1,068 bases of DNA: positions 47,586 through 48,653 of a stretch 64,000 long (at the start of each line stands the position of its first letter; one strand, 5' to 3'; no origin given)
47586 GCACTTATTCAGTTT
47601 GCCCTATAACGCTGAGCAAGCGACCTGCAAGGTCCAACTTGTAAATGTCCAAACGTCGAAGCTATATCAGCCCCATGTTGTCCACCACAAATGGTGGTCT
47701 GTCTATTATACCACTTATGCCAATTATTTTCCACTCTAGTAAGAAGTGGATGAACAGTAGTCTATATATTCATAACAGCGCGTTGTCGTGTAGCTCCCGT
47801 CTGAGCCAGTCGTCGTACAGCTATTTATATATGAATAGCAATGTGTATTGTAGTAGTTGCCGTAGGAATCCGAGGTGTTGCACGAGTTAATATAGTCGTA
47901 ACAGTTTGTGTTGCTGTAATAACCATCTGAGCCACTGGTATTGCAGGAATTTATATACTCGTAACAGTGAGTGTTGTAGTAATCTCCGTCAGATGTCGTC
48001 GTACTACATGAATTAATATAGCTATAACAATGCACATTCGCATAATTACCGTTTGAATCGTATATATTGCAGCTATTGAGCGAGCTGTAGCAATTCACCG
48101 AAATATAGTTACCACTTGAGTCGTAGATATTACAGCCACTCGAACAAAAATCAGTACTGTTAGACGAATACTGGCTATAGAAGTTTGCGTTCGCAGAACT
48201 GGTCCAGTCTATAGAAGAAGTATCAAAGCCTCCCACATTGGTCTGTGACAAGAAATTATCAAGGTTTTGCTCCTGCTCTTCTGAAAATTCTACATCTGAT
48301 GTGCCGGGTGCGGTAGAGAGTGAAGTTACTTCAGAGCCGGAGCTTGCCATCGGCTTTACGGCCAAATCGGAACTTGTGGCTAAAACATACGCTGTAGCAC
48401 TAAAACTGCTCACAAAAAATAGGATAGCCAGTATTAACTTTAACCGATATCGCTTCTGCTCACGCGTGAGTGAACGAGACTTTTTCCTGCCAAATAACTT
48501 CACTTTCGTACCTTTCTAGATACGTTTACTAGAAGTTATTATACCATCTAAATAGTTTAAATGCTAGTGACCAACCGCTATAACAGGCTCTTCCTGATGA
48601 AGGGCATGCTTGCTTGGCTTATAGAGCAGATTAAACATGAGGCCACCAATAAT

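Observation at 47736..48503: Secreted protein built from exact 21-residue Cys/Tyr repeats (CY.YINSC-.T..SDG.YYNTH)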

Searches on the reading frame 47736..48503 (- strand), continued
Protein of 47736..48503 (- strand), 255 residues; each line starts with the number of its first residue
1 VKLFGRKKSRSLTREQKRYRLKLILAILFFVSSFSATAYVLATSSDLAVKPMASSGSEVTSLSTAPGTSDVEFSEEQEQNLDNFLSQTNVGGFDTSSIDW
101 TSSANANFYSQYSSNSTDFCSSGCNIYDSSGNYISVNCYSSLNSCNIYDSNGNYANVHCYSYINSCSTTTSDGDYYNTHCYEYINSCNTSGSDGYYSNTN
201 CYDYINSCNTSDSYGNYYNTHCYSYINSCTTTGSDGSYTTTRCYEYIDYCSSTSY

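Call 48: find_encoding_contigs(protein=P0011, flank=8000, max_places=2)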
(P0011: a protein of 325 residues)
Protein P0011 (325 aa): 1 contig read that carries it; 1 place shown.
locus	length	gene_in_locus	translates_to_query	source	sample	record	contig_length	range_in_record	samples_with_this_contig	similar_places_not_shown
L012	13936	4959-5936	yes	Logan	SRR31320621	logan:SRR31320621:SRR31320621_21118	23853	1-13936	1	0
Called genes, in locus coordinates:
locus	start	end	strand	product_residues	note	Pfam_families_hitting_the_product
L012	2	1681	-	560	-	?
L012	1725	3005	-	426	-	PF08245:Mur_ligase_M, PF02875:Mur_ligase_C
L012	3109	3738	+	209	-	-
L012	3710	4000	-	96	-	PF03083:MtN3_slv (weak), PF04193:PQ-loop (weak)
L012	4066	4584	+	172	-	PF01243:PNPOx_N, PF12900:Pyridox_ox_2, PF16242:Pyrid_ox_like (weak)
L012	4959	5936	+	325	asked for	-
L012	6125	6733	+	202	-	PF07501:G5, PF12587:DUF3761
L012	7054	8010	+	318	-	PF13249:SQHop_cyclase_N (faint), PF13243:SQHop_cyclase_C (weak)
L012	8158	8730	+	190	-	PF28474:DUF8412, PF13376:OmdA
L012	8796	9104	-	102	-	PF02467:Whib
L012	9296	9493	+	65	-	-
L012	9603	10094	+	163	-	PF08002:DUF1697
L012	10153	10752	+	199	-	-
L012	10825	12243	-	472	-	PF07690:MFS_1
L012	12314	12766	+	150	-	PF22381:Staph_reg_Sar_Rot (faint), PF12802:MarR_2 (weak), PF01047:MarR, PF13463:HTH_27 (weak)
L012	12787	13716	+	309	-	PF16884:ADH_N_2 (faint), PF08240:ADH_N, PF00107:ADH_zinc_N, PF13602:ADH_zinc_N_2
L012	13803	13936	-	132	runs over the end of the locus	-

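Call 49: find_encoding_contigs(protein=P0037, flank=8000, max_places=2)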
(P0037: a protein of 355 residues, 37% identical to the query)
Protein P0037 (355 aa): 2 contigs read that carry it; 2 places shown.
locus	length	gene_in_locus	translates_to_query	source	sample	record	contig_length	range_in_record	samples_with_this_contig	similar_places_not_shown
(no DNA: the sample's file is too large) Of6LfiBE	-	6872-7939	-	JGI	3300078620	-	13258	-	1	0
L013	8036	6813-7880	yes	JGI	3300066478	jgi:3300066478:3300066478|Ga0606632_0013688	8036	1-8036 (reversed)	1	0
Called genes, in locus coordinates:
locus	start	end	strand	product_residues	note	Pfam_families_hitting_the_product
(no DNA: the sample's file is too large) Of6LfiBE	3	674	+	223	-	?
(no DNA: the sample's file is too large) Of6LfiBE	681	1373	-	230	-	PF03626:COX4_pro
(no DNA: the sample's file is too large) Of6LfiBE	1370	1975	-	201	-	PF00510:COX3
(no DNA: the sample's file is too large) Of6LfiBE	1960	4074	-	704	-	PF00115:COX1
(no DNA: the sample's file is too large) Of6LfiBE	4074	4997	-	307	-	PF06481:COX_ARM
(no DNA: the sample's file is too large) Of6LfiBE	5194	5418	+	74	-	PF28123:DUF8370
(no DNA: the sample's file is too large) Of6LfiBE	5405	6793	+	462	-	PF28123:DUF8370, PF28130:DUF8371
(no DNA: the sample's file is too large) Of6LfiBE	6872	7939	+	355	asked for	-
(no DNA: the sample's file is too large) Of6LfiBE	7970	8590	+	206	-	-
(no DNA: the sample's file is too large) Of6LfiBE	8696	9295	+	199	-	PF07501:G5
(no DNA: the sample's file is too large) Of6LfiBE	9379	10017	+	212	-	-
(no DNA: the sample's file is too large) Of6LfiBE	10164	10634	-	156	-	-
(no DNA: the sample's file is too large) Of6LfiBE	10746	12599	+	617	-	-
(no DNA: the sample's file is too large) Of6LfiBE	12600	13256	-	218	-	?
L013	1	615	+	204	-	?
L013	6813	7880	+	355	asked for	-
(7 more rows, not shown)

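Call 71: find_homologous_proteins(query=P0015, max_evalue=0.01)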
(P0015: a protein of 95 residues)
Query P0015 (95 aa): 1 proteins with E <= 0.01 among 52 candidates.
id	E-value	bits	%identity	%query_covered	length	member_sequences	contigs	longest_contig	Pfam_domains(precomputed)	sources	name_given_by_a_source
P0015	7.9e-52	191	100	100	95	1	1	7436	-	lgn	-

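Call 72: find_encoding_contigs(protein=P0015, flank=4000, max_places=2)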
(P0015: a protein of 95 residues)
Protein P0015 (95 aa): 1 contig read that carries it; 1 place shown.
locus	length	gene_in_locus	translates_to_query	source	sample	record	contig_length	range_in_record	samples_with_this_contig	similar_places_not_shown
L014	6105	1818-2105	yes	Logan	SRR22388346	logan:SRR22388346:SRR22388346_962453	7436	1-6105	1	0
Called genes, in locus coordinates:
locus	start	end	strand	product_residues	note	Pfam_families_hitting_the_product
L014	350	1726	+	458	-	-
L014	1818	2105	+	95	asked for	-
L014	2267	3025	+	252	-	-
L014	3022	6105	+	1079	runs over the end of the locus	PF13086:AAA_11, PF13245:AAA_19 (weak), PF13604:AAA_30 (weak), PF20720:nSTAND3 (weak), PF01443:Viral_helicase1 (faint), PF13087:AAA_12, PF18741:MTES_1575, PF08373:RAP (weak)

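Call 74: search_protein_families(library=phrogs, proteins=[P0001, P0007, P0011], max_evalue=1)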
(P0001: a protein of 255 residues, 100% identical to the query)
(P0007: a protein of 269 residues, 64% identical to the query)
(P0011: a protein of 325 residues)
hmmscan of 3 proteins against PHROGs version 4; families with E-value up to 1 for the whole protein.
P0001 (255 aa): 0 families

P0007 (269 aa): 2 families
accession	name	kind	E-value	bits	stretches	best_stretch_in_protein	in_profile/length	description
phrog_1152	-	lysis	0.004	18.1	1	30-97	9-77/127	Rz-like spanin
phrog_1327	-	lysis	0.32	11.8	1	33-96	13-77/158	Rz-like spanin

P0011 (325 aa): 3 families
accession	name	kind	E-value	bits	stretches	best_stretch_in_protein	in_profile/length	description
phrog_656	-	moron, auxiliary metabolic gene and host takeover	0.083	14.4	1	133-178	48-94/98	abc2 anti-RecBCD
phrog_38856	-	unknown function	0.11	13.2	1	135-201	30-95/199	-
phrog_32159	-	unknown function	0.21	12.8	0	257-275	9-27/63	-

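Call 75: search_protein_families(library=padloc, proteins=[P0001, P0007, P0011], max_evalue=1)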
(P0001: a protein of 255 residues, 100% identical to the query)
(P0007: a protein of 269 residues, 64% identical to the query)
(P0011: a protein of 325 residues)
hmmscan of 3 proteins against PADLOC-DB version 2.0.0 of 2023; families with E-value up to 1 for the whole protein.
P0001 (255 aa): 0 families

P0007 (269 aa): 0 families

P0011 (325 aa): 0 families

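Call 76: search_protein_families(library=pfam, alignment_id=A3, max_evalue=10)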
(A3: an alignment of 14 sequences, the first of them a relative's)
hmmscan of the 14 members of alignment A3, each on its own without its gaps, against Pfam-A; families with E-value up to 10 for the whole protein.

A. member 1, P0001 (255 aa): 1 family
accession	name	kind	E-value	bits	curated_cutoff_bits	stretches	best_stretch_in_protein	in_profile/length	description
PF23966.1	DUF7294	-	0.051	14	27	1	118-138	13-33/66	Domain of unknown function (DUF7294)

B. families by the number of members that match (of 14 scanned): 17 families
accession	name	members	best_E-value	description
PF02349.20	MSG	3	0.36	Major surface glycoprotein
PF20193.3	DUF6556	1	0.0017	Family of unknown function (DUF6556)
PF17191.10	RecG_wedge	1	0.0022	RecG wedge domain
PF07443.18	HARP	1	0.0046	HepA-related protein (HARP)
PF19114.6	EsV_1_7_cys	1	0.013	EsV-1-7 cysteine-rich motif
PF23966.1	DUF7294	1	0.051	Domain of unknown function (DUF7294)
PF19643.4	DUF6146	1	0.052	Family of unknown function (DUF6146)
PF01336.31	tRNA_anti-codon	1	0.053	OB-fold nucleic acid binding domain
PF09637.15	Med18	1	0.061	Med18 protein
PF10183.14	ESSS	1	0.064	ESSS subunit of NADH:ubiquinone oxidoreductase (complex I)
PF12166.14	Piezo_cap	1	0.065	Piezo non-specific cation channel, cap domain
PF07206.16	Baculo_LEF-10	1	0.094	Baculovirus late expression factor 10 (LEF-10)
PF22619.2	DNA_polI_exo1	1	0.099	DNA polymerase I, ribonuclease H-like domain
PF09991.14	DUF2232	1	0.13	Predicted membrane protein (DUF2232)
PF11859.13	DUF3379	1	0.15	Protein of unknown function (DUF3379)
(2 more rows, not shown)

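Call 77: find_encoding_contigs(protein=P0030, flank=3000, max_places=2)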
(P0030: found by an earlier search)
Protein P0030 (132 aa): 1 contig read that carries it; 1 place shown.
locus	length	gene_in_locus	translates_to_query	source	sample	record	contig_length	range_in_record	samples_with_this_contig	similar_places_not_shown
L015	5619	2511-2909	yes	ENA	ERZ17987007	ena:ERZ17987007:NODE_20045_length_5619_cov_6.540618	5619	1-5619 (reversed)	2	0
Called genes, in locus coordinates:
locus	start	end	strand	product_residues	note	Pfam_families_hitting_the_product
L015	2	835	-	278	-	?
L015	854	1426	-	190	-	PF08747:BrxB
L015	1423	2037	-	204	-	PF08849:BrxA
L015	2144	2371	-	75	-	-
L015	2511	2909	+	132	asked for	-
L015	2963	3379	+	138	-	-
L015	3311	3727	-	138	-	-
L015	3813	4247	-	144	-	-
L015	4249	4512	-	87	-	-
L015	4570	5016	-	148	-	PF01580:FtsK_SpoIIIE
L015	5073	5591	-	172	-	-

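Call 80: find_related_loci(query=A3, collection=metagenome_contigs, flank=6000)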
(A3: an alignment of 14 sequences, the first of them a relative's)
Query A3 (255 aa) in metagenome_contigs; peptide patterns used: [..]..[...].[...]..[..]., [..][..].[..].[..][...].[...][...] (x = any residue, [..] = any of these).
122 stretches matched a pattern; 5 encode a relative of the query (tblastn E <= 1e-3); 5 distinct loci.
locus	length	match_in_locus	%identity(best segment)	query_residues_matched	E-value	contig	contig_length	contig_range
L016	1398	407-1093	36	4-241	5e-34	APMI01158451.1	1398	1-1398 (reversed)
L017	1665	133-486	62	129-250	4e-33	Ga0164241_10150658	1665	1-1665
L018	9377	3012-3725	36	1-241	3e-26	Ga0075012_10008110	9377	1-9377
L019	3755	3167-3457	64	138-246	1e-24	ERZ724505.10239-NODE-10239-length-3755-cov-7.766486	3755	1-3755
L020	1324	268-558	61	152-246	6e-17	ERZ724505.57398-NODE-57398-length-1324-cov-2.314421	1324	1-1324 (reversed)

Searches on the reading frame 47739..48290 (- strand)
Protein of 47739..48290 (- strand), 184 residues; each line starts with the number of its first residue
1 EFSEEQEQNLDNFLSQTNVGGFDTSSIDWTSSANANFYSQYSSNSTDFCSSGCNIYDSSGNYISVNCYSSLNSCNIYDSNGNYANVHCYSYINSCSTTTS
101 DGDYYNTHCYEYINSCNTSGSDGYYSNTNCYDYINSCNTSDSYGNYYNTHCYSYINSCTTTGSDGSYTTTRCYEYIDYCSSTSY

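Call 51: predict_structure(alignment_id=A4)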
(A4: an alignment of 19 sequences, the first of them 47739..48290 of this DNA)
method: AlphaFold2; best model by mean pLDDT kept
length: 184 residues; sequences in the alignment: 19
mean_pLDDT: 67.9   pTM: 0.54
mean pLDDT of the five models: 67.9, 61.7, 60.4, 58.4, 51.3
residues with pLDDT >= 90: 1; 70-90: 78; 50-70: 97; < 50: 8
segments of 3 or more residues with pLDDT < 50: none
pLDDT, mean of each block of 10 residues (from residue 1): 72 71 84 85 69 84 73 62 52 54 59 61 62 66 64 70 62 73 65
secondary structure, 60 per line:
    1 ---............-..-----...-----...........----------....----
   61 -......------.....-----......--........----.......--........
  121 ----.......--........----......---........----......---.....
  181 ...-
elements in order: H4-15 H32-42 E53-56 E62-67 E74-78 E84-89 E92-99 E104-110 E113-120 E125-131 E134-141 E146-151 E155-162 E167-172 E176-183

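Call 57: fold_search(model_id=the predicted structure, library=pdb)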
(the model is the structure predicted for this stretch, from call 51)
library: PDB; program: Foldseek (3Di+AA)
matches with E <= 10: 41; with E <= 0.001: 0
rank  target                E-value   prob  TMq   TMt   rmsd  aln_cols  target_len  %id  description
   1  6qvi_C                4.6e-01  0.06  0.18  0.09  12.9       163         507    7  Crystal structure of competence-associated pilin ComZ from Thermus thermophilus (released 2019-05-29)
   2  1kq5_A                8.2e-01  0.16  0.26  0.30   9.2       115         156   12  C-terminal Domain of Cyclase Associated Protein with PRO 505 Replaced by SER (P505S) (released 2002-01-16)
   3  6qvi_A                1.4e+00  0.04  0.19  0.09  12.2       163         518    7  Crystal structure of competence-associated pilin ComZ from Thermus thermophilus (released 2019-05-29)
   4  5nxk_C                1.4e+00  0.03  0.18  0.13  12.1       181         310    8  L. reuteri 53608 SRRP (released 2018-03-21)
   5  6ria_1                1.7e+00  0.06  0.19  0.29   8.0       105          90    4  Bactofilin from Thermus thermophilus, F105R mutant crystal structure (released 2019-07-17)
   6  1k4z_A                2.0e+00  0.08  0.24  0.27  10.9       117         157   11  C-terminal Domain of Cyclase Associated Protein (released 2002-03-13)
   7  5kkd_B                2.1e+00  0.06  0.25  0.24   9.8       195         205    9  Truncated hemolysin A Y134A from P. mirabilis at 2.1 Angstroms resolution crystallized in a high salt condition (released 2017-03-22)
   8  4kh3                  2.3e+00  0.04  0.22  0.11  11.2       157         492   13  Structure of a bacterial self-associating protein (released 2014-01-15)
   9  6qvi_B                2.3e+00  0.03  0.19  0.10  11.8       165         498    7  Crystal structure of competence-associated pilin ComZ from Thermus thermophilus (released 2019-05-29)
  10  2b0r_B                2.9e+00  0.05  0.21  0.23  10.3       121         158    7  Crystal Structure of Cyclase-Associated Protein from Cryptosporidium parvum (released 2005-09-27)
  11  5b5h                  2.9e+00  0.04  0.20  0.17   9.5       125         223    5  Hydrophobic ice-binding site confer hyperactivity on antifreeze protein from a snow mold fungus (released 2016-09-28)
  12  4dt5_B                3.0e+00  0.05  0.22  0.26   8.1       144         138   11  Crystal Structure of Rhagium inquisitor Antifreeze Protein (released 2013-03-13)
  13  6r9n_B                3.2e+00  0.11  0.16  0.13   3.8        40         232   18  Peroxy diiron species of chemotaxis sensor ODP (released 2019-06-19)
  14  5kkd_A                3.4e+00  0.04  0.22  0.21   9.9       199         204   10  Truncated hemolysin A Y134A from P. mirabilis at 2.1 Angstroms resolution crystallized in a high salt condition (released 2017-03-22)
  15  9li0_B                3.4e+00  0.02  0.16  0.14  12.8       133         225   10  Crystal structure of engineered ice-binding protein (M74I and A97V) from Candidatus Cryosericum odellii strain SMC5_16 (released 2025-09-03)
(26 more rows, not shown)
